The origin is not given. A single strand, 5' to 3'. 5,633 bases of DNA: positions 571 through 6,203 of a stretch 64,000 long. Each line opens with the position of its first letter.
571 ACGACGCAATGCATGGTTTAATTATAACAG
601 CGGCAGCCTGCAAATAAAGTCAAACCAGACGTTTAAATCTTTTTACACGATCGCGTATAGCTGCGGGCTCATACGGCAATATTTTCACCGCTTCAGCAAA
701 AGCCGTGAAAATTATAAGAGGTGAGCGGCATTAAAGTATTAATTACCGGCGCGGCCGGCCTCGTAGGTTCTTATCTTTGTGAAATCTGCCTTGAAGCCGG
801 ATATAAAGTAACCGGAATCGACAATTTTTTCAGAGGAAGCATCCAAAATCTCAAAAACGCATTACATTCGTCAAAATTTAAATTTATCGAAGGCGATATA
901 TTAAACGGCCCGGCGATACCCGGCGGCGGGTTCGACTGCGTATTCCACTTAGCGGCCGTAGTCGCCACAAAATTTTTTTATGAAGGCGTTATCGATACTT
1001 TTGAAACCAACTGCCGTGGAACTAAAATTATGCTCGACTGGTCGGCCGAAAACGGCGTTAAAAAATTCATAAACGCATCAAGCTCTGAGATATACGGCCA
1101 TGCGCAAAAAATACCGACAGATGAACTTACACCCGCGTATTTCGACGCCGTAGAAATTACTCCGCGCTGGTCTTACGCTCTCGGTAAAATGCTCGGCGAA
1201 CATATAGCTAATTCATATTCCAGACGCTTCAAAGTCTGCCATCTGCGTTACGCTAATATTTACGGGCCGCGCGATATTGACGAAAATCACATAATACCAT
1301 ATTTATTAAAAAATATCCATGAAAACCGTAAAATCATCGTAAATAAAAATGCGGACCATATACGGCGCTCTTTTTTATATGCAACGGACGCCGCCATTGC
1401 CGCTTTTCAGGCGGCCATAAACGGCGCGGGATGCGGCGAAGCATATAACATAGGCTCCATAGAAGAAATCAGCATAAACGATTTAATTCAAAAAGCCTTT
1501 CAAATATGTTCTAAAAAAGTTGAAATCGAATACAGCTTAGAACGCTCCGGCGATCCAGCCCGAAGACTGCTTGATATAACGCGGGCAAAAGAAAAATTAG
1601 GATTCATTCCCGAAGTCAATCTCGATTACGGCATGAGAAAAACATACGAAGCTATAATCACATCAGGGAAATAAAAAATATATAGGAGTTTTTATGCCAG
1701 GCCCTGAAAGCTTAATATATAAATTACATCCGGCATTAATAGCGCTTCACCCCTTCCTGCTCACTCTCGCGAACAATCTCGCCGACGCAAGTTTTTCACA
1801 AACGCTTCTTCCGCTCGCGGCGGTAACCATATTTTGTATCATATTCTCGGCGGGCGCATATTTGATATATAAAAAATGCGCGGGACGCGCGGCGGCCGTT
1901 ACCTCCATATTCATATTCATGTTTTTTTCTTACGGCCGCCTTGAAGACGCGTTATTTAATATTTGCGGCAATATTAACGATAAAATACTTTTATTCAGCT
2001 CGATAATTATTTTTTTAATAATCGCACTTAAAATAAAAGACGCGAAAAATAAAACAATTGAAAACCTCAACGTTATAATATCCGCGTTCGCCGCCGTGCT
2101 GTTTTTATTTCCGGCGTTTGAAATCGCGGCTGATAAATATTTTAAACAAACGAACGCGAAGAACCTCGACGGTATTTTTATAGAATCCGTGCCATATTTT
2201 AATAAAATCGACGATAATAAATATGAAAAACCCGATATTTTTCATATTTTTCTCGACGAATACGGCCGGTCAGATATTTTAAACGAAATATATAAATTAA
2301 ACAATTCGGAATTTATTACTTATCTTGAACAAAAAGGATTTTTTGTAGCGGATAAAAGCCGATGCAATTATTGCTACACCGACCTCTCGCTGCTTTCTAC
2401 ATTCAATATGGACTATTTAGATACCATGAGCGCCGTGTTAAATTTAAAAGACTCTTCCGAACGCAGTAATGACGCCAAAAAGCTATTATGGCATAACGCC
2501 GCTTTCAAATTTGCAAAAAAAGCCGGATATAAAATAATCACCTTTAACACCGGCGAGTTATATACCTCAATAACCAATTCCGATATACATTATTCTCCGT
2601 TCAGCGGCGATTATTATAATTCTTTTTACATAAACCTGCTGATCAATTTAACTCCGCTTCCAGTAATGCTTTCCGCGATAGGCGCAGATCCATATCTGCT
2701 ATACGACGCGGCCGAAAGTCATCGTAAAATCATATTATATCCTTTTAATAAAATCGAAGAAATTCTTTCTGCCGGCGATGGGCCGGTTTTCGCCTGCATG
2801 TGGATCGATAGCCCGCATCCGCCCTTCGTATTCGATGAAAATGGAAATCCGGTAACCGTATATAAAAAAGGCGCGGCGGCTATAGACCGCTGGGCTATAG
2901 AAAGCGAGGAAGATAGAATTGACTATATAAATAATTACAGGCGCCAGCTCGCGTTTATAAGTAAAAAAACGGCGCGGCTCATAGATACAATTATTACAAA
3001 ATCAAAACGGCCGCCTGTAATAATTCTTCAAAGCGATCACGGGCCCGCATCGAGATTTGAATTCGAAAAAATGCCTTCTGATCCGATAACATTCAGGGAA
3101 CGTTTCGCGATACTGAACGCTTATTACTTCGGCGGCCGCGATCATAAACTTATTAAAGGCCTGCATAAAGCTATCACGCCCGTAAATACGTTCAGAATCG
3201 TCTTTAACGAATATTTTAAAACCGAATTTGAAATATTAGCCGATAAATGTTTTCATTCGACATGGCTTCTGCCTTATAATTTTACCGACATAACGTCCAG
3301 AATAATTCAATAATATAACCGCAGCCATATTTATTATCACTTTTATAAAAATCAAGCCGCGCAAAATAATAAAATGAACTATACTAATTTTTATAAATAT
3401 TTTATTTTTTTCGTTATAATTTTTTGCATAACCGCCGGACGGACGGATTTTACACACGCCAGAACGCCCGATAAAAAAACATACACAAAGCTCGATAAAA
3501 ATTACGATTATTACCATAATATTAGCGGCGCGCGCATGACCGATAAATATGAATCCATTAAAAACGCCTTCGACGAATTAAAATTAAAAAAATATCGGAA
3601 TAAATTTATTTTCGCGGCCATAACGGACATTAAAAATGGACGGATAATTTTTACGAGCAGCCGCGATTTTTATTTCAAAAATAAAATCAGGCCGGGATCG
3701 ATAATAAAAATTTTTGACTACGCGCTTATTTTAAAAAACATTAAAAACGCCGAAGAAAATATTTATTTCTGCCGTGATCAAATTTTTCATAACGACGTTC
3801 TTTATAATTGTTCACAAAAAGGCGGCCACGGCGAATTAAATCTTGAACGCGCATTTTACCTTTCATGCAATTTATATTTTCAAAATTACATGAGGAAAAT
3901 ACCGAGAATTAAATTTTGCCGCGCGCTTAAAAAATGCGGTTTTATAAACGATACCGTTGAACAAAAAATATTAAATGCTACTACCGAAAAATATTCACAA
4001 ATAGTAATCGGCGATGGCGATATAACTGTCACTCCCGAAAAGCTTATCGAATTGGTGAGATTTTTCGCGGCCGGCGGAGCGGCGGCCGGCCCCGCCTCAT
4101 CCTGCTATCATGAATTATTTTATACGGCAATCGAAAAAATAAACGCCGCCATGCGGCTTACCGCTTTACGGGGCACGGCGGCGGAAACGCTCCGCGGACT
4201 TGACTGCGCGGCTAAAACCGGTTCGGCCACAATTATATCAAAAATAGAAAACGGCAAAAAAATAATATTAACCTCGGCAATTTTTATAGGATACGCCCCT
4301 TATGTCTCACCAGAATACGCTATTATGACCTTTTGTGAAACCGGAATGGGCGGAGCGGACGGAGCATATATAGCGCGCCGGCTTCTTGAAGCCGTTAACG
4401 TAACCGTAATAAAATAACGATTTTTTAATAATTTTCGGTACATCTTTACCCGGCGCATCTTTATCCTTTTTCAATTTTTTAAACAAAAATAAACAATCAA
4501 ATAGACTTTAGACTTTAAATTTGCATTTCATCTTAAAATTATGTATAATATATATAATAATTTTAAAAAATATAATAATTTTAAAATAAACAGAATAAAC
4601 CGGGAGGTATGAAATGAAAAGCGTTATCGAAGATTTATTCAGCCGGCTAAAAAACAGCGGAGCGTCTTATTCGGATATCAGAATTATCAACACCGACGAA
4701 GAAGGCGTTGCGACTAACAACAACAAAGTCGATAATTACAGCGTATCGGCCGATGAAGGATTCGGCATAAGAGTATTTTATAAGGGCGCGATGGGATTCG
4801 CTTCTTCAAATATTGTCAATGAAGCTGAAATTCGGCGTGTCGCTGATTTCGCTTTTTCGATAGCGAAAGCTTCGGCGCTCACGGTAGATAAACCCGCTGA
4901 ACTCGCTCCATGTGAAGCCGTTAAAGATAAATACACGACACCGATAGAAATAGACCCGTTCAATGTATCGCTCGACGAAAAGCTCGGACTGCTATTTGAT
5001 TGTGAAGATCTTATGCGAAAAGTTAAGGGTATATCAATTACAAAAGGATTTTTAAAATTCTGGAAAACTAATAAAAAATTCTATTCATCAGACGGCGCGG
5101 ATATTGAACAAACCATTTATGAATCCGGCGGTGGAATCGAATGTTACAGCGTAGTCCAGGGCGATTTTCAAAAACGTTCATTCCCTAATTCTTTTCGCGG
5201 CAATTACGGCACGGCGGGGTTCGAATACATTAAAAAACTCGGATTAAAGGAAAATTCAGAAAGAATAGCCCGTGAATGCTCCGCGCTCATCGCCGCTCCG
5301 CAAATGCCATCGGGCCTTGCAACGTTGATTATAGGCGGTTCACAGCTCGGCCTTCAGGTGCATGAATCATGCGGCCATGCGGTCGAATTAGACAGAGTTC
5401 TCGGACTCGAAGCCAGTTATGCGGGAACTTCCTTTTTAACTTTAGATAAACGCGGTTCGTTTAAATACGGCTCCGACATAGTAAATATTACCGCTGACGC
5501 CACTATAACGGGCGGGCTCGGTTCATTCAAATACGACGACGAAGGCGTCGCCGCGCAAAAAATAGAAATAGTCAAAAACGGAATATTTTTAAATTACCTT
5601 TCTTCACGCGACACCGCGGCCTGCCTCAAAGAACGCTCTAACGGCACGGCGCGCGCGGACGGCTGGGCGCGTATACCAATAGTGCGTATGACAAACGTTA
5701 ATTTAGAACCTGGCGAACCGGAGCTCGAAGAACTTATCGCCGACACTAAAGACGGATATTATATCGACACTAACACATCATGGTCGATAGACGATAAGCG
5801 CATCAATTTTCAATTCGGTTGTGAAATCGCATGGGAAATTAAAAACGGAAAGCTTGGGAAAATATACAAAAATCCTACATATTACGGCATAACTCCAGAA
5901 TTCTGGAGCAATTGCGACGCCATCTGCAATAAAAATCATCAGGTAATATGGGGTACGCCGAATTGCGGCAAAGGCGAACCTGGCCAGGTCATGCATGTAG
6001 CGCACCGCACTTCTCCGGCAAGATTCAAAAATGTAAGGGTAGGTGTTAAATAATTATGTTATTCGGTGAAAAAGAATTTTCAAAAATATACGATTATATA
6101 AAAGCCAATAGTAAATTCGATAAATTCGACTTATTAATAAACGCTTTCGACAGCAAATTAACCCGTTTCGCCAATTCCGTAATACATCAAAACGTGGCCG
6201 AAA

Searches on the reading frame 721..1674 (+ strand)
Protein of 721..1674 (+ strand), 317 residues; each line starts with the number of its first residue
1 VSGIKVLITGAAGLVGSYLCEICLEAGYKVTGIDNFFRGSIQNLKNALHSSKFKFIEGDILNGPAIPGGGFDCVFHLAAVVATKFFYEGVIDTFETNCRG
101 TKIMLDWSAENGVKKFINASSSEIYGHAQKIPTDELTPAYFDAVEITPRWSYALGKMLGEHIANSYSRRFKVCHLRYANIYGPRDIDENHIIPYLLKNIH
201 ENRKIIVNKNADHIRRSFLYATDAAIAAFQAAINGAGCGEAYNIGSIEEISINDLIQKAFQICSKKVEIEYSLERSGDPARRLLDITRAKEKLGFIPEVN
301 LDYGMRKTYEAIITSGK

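Call 64: search_protein_families(library=pfam, proteins=[window:721-1674:+], max_evalue=0.00001)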
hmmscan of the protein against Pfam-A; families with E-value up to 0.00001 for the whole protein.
window:721-1674:+ (317 aa): 5 families
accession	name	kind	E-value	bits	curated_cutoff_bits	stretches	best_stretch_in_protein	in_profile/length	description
PF01370.27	Epimerase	-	4.3e-46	157.7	20.9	1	6-245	1-240/240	NAD dependent epimerase/dehydratase family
PF16363.11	GDP_Man_Dehyd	-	3e-44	152.3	27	1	7-308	1-332/332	GDP-mannose 4,6 dehydratase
PF01073.25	3Beta_HSD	-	8e-16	58.3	22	1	7-231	1-228/280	3-beta hydroxysteroid dehydrogenase/isomerase family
PF02719.21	Polysacc_synt_2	-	1.5e-10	41.2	20.2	1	6-121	1-128/293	Polysaccharide biosynthesis protein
PF07993.18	NAD_binding_4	-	2.6e-08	33.8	20.1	1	71-206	89-236/258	Male sterility protein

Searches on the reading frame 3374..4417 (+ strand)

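Call 64: search_protein_families(library=pfam, proteins=[window:3374-4417:+], max_evalue=0.00001)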
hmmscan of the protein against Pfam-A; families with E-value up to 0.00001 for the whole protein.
window:3374-4417:+ (347 aa): 1 family
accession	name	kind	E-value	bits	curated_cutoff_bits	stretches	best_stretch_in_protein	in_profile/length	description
PF00905.27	Transpeptidase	-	7.6e-24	84.9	22.1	1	80-338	2-298/299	Penicillin binding protein transpeptidase domain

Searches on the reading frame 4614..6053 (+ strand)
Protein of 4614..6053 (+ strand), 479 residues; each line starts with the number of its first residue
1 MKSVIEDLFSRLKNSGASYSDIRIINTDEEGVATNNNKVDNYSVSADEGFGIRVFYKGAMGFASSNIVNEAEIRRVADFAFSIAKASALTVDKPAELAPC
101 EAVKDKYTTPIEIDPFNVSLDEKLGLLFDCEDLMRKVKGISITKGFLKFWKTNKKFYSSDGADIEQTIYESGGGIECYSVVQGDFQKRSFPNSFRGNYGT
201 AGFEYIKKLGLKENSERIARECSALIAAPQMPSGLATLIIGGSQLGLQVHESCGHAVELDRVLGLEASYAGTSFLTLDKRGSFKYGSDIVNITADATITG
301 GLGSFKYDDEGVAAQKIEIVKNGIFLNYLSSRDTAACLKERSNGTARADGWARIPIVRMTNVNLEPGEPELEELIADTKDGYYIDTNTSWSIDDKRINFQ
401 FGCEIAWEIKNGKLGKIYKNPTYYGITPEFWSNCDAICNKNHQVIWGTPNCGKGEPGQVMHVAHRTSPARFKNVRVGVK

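Call 64: search_protein_families(library=pfam, proteins=[window:4614-6053:+], max_evalue=0.00001)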
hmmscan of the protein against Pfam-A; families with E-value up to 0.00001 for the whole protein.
window:4614-6053:+ (479 aa): 2 families
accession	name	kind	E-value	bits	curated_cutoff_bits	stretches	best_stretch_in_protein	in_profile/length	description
PF19289.4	PmbA_TldD_3rd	-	5.1e-41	140.7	22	1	238-449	6-203/220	PmbA/TldA metallopeptidase C-terminal domain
PF01523.21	PmbA_TldD_1st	-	6.3e-13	49.1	20.9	1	21-84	2-65/65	PmbA/TldA metallopeptidase domain 1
